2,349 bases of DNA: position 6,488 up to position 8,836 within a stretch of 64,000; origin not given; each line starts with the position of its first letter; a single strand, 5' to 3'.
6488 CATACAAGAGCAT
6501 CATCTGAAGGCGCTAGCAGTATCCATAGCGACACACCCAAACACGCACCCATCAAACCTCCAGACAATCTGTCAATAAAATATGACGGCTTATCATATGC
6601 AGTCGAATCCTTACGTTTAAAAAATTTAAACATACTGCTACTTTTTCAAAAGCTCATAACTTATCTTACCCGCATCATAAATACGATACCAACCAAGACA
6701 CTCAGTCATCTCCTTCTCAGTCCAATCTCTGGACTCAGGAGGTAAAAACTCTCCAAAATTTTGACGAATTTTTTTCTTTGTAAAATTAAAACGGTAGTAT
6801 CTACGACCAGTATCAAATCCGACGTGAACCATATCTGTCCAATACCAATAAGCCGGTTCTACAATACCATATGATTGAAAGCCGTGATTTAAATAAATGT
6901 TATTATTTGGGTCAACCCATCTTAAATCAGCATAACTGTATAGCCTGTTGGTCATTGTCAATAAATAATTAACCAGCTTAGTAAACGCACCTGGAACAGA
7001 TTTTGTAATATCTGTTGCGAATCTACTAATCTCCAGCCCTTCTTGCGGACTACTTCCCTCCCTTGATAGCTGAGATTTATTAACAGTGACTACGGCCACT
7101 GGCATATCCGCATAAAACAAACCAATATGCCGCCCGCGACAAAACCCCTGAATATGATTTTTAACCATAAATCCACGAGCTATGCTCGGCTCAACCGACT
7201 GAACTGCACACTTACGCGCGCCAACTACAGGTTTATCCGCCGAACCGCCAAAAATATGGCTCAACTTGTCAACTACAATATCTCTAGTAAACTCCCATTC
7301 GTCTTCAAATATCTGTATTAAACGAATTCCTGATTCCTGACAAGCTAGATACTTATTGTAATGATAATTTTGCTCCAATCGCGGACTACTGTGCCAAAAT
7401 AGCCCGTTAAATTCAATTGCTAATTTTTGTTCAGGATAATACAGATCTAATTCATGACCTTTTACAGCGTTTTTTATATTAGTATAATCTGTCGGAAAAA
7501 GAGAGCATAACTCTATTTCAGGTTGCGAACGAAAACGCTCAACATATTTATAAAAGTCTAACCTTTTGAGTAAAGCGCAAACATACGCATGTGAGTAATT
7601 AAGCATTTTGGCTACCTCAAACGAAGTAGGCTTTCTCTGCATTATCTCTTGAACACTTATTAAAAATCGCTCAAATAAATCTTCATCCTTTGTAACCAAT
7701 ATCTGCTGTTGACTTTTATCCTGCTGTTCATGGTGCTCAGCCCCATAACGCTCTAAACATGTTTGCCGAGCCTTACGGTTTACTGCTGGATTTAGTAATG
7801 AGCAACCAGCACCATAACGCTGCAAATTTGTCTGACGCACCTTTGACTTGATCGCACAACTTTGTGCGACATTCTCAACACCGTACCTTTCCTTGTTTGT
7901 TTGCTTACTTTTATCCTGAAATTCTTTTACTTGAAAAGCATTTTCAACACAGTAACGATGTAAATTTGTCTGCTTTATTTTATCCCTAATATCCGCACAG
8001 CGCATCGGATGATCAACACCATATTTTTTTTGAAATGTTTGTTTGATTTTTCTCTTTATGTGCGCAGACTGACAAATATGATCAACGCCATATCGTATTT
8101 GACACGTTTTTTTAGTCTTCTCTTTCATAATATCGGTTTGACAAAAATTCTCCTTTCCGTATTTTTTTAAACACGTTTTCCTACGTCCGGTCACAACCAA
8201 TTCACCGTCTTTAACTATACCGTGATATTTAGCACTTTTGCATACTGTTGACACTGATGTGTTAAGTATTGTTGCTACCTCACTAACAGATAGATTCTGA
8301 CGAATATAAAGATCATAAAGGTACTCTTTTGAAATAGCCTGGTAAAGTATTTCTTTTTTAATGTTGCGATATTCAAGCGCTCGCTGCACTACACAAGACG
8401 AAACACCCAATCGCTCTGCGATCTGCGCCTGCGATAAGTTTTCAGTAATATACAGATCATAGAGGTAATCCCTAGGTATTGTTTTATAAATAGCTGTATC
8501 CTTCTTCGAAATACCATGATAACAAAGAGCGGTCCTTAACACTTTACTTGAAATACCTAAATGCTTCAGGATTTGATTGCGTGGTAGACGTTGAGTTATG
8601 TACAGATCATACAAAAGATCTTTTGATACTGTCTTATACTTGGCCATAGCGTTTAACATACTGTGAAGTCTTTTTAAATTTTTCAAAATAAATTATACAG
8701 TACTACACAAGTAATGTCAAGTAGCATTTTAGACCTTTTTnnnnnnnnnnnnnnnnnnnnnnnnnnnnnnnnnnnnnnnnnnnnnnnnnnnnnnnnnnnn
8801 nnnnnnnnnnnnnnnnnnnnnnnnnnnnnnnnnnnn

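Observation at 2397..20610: A ~1.4-1.5 kb two-gene cassette repeated three times with conserved ends and unrelated cargo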

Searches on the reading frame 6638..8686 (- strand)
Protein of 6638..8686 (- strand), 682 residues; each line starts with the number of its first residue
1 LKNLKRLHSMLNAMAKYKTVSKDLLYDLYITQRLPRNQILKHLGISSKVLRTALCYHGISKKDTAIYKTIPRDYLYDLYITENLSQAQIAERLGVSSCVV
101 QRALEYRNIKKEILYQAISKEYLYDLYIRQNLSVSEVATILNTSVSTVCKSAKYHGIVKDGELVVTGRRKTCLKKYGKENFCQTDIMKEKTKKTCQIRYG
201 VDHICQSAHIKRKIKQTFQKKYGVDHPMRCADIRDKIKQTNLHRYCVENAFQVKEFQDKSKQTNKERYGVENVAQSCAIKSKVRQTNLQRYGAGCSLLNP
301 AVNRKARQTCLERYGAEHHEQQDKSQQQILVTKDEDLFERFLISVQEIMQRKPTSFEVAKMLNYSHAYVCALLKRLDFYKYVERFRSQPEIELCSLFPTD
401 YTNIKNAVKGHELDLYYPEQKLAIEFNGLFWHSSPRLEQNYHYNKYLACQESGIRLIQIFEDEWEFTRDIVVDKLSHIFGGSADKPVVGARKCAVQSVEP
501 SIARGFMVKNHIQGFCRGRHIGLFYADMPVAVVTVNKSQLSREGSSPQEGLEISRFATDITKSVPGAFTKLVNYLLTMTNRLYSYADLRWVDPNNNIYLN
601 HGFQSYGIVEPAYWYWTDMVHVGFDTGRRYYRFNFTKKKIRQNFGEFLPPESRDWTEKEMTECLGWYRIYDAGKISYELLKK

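Call 11: search_protein_families(library=pfam, proteins=[window:6638-8686:-], max_evalue=0.01)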
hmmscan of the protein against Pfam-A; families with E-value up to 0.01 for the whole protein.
window:6638-8686:- (682 aa): 14 families
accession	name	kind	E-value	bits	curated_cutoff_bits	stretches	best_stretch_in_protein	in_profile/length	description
PF24308.1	DUF7487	-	9.2e-33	114.4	27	2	169-271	4-106/220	Family of unknown function (DUF7487)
PF13384.12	HTH_23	-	1e-07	32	24.6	0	83-104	17-38/50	Homeodomain-like domain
PF14420.11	Clr5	-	1.9e-06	28.3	22.3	0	120-144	9-33/54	Clr5 domain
PF08281.18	Sigma70_r4_2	-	2.2e-05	24.4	25.7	0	79-102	22-45/54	Sigma-70, region 4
PF04545.22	Sigma70_r4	-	2.6e-05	24.1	24.1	0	78-97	16-34/50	Sigma-70, region 4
PF12802.13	MarR_2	-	6e-05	23.6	27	0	79-104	15-41/61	MarR family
PF13936.12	HTH_38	-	7.5e-05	22.8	27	0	123-148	13-37/44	Helix-turn-helix domain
PF01047.28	MarR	-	0.00085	19.6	24.6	0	74-102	8-36/59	MarR family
PF13518.12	HTH_28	-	0.0015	19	25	0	126-148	8-29/52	Helix-turn-helix domain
PF08279.18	HTH_11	-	0.0027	18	25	0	82-104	14-36/55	HTH domain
PF03683.19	UPF0175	-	0.0034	17.5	27.9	0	77-110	27-60/75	Uncharacterised protein family (UPF0175)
PF13545.12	HTH_Crp_2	-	0.0043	17.4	27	0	80-104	19-43/70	Crp-like helix-turn-helix domain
PF01325.25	Fe_dep_repress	-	0.0044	17.6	26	0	84-104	23-43/60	Iron dependent repressor, N-terminal DNA binding domain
PF13542.12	HTH_Tnp_ISL3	-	0.0092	15.9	27.4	0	130-148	26-43/51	Helix-turn-helix domain of transposase family ISL3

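Call 12: search_protein_families(library=phrogs, proteins=[window:6638-8686:-], max_evalue=0.01)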
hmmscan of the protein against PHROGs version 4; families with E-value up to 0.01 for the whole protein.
window:6638-8686:- (682 aa): 13 families
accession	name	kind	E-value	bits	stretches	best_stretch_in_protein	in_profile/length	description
phrog_3339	-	DNA, RNA and nucleotide metabolism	6.4e-102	343.3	2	275-680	134-534/536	homing endonuclease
phrog_559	-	DNA, RNA and nucleotide metabolism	9.7e-49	167.6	1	96-680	115-600/607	HNH endonuclease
phrog_12131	-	DNA, RNA and nucleotide metabolism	8.2e-26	91.8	2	234-304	106-176/313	homing endonuclease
phrog_29804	-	unknown function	2.3e-18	67.4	1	411-643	276-491/534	-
phrog_8446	-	DNA, RNA and nucleotide metabolism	1.1e-14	55.6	1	72-248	17-190/211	HNH endonuclease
phrog_12058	-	unknown function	2e-12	47.2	1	10-258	426-648/768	-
phrog_7545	-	DNA, RNA and nucleotide metabolism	1.7e-11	45.6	1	73-111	8-46/160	HNH endonuclease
phrog_664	-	DNA, RNA and nucleotide metabolism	7.4e-06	26.9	1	79-150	48-119/210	DNA binding protein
phrog_9759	-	DNA, RNA and nucleotide metabolism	2e-05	25.7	0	72-115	8-51/242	DNA binding protein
phrog_1373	-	transcription regulation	0.00012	23.1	0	73-103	66-96/166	transcriptional regulator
phrog_4151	-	DNA, RNA and nucleotide metabolism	0.00071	20.4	0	72-100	10-37/154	DNA binding protein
phrog_7061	-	DNA, RNA and nucleotide metabolism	0.0041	18.6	0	79-102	40-63/70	HTH DNA binding protein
phrog_1190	-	transcription regulation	0.0069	17.2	0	75-106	119-150/167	RNA polymerase sigma factor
